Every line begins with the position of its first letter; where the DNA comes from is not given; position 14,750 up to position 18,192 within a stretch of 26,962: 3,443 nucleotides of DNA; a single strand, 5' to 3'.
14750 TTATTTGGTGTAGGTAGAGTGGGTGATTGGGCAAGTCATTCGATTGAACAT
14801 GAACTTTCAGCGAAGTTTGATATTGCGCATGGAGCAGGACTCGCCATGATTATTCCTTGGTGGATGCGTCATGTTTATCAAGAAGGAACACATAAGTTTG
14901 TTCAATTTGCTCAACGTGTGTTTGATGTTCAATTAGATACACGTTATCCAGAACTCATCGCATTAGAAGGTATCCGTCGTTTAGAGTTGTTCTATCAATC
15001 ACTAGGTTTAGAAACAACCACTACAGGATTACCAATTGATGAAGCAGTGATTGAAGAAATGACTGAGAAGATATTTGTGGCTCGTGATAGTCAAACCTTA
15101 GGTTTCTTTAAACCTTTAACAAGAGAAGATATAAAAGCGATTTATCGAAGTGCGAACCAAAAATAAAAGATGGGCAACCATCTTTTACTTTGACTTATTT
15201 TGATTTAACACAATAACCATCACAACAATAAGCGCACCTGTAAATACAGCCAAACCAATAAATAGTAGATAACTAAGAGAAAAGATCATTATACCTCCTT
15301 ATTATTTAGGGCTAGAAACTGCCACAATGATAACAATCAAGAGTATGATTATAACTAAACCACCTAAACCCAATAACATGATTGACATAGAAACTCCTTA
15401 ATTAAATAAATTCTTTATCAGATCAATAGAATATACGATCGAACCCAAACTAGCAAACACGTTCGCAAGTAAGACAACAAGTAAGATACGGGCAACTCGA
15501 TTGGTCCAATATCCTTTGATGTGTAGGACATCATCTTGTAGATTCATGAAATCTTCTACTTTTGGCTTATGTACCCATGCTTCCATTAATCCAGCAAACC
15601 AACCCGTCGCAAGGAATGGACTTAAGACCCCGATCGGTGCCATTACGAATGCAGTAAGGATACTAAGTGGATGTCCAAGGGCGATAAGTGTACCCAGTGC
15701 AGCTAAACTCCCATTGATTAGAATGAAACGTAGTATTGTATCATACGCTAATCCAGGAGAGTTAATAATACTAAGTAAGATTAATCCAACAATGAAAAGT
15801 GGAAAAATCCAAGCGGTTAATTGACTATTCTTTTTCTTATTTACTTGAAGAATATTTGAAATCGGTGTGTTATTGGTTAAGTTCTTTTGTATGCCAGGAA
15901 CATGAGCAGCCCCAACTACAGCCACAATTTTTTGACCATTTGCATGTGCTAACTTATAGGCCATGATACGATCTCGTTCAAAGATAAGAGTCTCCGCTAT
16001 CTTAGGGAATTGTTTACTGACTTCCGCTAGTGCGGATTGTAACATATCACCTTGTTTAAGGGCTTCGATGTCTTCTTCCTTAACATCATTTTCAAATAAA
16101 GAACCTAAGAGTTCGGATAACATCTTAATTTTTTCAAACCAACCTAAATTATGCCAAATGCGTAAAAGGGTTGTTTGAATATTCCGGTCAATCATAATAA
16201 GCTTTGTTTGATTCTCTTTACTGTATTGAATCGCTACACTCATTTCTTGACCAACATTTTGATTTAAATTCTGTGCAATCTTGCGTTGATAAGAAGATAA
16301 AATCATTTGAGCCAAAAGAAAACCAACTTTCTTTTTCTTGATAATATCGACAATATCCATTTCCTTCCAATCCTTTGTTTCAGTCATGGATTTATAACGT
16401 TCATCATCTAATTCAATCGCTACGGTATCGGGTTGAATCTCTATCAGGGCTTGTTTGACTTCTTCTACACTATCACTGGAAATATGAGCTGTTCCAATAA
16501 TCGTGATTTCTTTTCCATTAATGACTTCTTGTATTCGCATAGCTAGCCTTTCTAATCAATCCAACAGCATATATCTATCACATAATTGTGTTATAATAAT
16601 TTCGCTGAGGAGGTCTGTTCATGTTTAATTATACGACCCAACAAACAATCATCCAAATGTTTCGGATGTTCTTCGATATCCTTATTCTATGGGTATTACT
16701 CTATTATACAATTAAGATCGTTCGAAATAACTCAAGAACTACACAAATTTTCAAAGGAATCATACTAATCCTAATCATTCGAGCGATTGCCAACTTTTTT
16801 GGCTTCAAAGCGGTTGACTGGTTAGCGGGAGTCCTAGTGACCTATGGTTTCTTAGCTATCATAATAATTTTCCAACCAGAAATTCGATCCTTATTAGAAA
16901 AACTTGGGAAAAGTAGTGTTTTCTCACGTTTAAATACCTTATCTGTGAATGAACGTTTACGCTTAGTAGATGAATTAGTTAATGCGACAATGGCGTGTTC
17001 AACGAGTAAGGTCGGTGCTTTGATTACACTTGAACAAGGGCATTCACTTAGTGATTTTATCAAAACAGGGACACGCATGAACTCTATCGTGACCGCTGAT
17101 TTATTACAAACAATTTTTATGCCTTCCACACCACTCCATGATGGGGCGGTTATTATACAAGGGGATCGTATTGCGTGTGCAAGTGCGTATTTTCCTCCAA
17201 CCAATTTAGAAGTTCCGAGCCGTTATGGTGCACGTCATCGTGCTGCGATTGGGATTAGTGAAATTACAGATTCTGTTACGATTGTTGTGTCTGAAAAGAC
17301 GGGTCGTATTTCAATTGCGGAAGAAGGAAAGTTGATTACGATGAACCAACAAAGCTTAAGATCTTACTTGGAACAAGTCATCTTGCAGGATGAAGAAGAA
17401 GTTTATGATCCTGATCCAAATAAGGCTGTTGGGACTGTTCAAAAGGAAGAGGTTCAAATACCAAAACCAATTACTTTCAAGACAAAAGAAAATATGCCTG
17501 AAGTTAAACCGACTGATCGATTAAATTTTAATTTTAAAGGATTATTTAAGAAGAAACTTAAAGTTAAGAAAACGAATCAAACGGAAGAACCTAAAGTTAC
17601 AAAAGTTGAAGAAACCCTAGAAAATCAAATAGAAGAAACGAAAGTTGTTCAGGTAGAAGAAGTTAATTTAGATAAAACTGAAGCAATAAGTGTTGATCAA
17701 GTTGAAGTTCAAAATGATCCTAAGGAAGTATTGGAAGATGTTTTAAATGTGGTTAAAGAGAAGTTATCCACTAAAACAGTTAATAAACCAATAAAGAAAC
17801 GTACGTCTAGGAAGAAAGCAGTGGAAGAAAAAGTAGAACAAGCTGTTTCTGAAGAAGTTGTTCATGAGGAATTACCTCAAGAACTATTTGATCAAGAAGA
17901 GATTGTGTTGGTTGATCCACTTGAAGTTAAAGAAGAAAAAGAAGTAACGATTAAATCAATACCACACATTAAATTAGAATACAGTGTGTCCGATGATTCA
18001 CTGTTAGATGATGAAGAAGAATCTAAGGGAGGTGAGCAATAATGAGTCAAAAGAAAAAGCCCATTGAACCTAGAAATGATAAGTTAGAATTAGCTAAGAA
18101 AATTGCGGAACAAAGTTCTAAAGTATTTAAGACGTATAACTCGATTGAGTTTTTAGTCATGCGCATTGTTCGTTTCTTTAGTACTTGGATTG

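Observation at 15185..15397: Two unannotated, strongly ribosome-bound hydrophobic micropeptide ORFs in the apparently empty 231-nt gap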

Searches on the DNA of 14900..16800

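Call 38: search_rna_families(source=window, start=14900, end=16800, threshold=evalue, max_evalue=1)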
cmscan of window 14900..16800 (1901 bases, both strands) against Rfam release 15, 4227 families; matches with E-value up to 1: 1.
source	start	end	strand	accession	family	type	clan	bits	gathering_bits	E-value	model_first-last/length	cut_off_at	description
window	15157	15238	-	RF01472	rli40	Gene; sRNA;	-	15.8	100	0.48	1-263/263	no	Listeria sRNA rli40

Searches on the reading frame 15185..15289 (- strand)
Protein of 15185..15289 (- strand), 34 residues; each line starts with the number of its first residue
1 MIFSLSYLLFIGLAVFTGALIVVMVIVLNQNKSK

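Call 6: search_protein_families(library=pfam, proteins=[window:15185-15289:-])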
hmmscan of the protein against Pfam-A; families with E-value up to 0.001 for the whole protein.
window:15185-15289:- (34 aa): 0 families

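Call 7: search_protein_families(library=ncbifam, proteins=[window:15185-15289:-], max_evalue=1)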
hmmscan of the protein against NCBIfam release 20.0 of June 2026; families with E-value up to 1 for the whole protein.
window:15185-15289:- (34 aa): 0 families

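Call 19: search_protein_representatives(protein=window:15188-15289:-)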
Query: 34 residues. Proteins with E-value up to 0.001 (for the whole library): 1; up to 1e-10: 0; up to 1e-30: 0. The best 1 are listed.
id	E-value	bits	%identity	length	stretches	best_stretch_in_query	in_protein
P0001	2.2e-10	53.5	94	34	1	1-34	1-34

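Call 22: list_cluster_members(proteins=[window:15188-15289:-, window:15305-15388:-, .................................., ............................, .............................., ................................, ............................, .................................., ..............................])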
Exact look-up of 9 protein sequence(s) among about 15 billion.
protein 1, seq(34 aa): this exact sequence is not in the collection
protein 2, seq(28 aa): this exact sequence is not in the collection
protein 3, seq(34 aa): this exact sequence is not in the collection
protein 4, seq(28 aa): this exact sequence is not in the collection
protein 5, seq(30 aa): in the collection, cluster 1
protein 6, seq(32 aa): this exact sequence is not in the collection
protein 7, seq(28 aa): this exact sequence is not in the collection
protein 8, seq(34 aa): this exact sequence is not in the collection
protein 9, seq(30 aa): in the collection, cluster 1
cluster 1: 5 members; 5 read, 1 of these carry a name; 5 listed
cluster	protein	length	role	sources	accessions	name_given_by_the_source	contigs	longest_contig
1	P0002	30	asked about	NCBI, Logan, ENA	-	-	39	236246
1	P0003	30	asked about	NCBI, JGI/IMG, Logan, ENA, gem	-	hypothetical protein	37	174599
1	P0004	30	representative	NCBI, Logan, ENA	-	-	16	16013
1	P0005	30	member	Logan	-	-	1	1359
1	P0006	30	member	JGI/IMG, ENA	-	-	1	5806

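Call 23: find_encoding_contigs(protein=P0001, flank=3000, max_places=6)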
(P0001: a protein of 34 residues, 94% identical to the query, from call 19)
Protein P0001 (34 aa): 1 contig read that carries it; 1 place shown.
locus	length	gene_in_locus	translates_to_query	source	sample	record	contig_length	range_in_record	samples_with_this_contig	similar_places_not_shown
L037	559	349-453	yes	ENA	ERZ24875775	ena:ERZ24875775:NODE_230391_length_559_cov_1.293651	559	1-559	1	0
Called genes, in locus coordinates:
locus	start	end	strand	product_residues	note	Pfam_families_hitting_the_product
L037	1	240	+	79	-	?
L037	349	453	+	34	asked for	-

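Call 46: search_protein_families(library=pfam, proteins=[window:15188-15289:-], max_evalue=10)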
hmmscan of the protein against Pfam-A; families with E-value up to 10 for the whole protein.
seq(34 aa): 1 family
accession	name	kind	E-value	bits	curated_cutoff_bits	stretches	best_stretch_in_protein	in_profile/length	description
PF13055.11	DUF3917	-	0.023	15.6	25.1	1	7-26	41-60/71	Protein of unknown function (DUF3917)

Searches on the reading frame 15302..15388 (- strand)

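Call 6: search_protein_families(library=pfam, proteins=[window:15302-15388:-])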
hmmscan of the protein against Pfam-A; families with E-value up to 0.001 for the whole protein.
window:15302-15388:- (28 aa): 0 families

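Call 7: search_protein_families(library=ncbifam, proteins=[window:15302-15388:-], max_evalue=1)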
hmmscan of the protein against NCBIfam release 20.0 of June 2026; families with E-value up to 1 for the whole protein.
window:15302-15388:- (28 aa): 2 families
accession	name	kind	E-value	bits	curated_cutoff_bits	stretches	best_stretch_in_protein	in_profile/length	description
NF041738.1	GG_III-CTERM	domain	0.15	12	22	1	7-24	6-23/28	GGIII-like transmembrane region-containing protein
NF033218.1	anchor_AmaP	equivalog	0.46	10.2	55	1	2-28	47-73/166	alkaline shock response membrane anchor protein AmaP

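Call 46: search_protein_families(library=pfam, proteins=[window:15305-15388:-], max_evalue=10)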
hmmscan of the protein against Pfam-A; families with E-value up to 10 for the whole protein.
seq(28 aa): 3 families
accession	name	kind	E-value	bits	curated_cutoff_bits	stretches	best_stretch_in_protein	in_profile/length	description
PF10717.14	ODV-E18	-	0.77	10.1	28.1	1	4-26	26-48/87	Occlusion-derived virus envelope protein ODV-E18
PF25184.1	YxzE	-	2.6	9.6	40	1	11-26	7-23/65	YxzE-like putative bacteriocin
PF10661.14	EssA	-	8.1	6.7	24.1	1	2-24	121-143/147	WXG100 protein secretion system (Wss), protein EssA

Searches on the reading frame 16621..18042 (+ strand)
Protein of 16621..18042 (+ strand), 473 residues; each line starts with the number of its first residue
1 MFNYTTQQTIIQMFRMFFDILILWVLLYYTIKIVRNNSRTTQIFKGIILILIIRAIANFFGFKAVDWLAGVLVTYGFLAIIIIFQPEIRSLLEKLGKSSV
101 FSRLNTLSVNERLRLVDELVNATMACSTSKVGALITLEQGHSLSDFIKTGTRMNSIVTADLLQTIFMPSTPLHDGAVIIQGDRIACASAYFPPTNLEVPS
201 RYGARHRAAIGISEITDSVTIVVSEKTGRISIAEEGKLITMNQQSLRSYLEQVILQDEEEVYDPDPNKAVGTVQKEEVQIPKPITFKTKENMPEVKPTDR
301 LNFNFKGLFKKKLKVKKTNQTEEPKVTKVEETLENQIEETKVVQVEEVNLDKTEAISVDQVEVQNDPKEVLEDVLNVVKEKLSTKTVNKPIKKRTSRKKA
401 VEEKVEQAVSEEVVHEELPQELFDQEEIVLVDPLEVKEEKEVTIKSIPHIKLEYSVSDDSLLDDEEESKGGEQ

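Call 6: search_protein_families(library=pfam, proteins=[window:16621-18042:+])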
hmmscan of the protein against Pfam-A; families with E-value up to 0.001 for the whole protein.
window:16621-18042:+ (473 aa): 2 families
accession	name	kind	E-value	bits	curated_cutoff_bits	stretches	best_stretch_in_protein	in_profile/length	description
PF02457.21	DAC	-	1.5e-37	128.2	27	1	121-238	2-119/119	DisA bacterial checkpoint controller nucleotide-binding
PF19293.4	CdaA_N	-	3.7e-08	33.8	23.8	1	15-88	8-81/81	CdaA N-terminal transmembrane domain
